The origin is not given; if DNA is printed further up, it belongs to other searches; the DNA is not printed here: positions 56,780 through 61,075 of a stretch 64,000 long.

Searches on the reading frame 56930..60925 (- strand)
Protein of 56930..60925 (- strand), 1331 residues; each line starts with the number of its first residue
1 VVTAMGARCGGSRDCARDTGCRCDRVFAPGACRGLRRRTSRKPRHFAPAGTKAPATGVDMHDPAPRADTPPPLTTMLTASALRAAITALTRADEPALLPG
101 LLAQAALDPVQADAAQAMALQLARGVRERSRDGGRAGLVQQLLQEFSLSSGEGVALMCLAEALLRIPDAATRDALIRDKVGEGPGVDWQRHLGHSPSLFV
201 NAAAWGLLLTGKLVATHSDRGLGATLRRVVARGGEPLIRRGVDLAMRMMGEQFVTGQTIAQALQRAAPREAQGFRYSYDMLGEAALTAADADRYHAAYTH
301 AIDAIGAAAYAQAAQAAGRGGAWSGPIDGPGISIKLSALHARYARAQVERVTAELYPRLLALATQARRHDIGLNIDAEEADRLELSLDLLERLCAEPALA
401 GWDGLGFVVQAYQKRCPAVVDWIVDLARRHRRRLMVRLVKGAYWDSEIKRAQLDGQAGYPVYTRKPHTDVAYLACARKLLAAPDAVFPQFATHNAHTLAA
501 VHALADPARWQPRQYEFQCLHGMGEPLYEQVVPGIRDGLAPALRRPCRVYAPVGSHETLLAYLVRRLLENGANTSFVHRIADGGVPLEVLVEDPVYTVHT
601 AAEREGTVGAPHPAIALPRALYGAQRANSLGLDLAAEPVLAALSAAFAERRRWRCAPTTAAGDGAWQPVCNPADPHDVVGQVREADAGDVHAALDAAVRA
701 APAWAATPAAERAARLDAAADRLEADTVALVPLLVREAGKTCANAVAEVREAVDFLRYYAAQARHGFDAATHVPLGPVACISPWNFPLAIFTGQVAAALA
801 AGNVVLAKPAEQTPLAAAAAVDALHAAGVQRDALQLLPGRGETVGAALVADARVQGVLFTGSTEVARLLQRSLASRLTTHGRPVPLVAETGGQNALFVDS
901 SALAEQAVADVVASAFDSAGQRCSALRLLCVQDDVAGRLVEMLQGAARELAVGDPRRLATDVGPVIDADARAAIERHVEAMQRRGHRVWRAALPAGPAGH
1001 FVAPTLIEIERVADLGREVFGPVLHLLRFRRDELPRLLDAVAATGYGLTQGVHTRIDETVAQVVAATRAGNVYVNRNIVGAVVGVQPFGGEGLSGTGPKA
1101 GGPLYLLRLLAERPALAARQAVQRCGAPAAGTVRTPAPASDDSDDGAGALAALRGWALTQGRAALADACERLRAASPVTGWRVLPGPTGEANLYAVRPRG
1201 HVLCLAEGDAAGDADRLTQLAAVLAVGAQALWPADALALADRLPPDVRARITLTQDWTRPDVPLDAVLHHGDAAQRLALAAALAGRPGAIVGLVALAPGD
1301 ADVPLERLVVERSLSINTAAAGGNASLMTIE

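Call 30: search_protein_families(library=pfam, proteins=[window:56930-60925:-], max_evalue=0.001)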
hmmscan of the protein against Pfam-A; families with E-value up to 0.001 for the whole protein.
window:56930-60925:- (1331 aa): 4 families
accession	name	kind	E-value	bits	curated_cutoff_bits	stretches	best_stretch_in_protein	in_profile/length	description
PF00171.27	Aldedh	-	4.9e-106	355.5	23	1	667-1103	9-449/461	Aldehyde dehydrogenase family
PF01619.24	Pro_dh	-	6.7e-106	354.3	27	1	262-579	1-278/278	Proline dehydrogenase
PF14850.11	Pro_dh-DNA_bdg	-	1.2e-42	145.4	27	1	139-253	2-112/112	DNA-binding domain of Proline dehydrogenase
PF18327.6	PRODH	-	6.2e-12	46.1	26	1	80-127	1-48/48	Proline utilization A proline dehydrogenase N-terminal domain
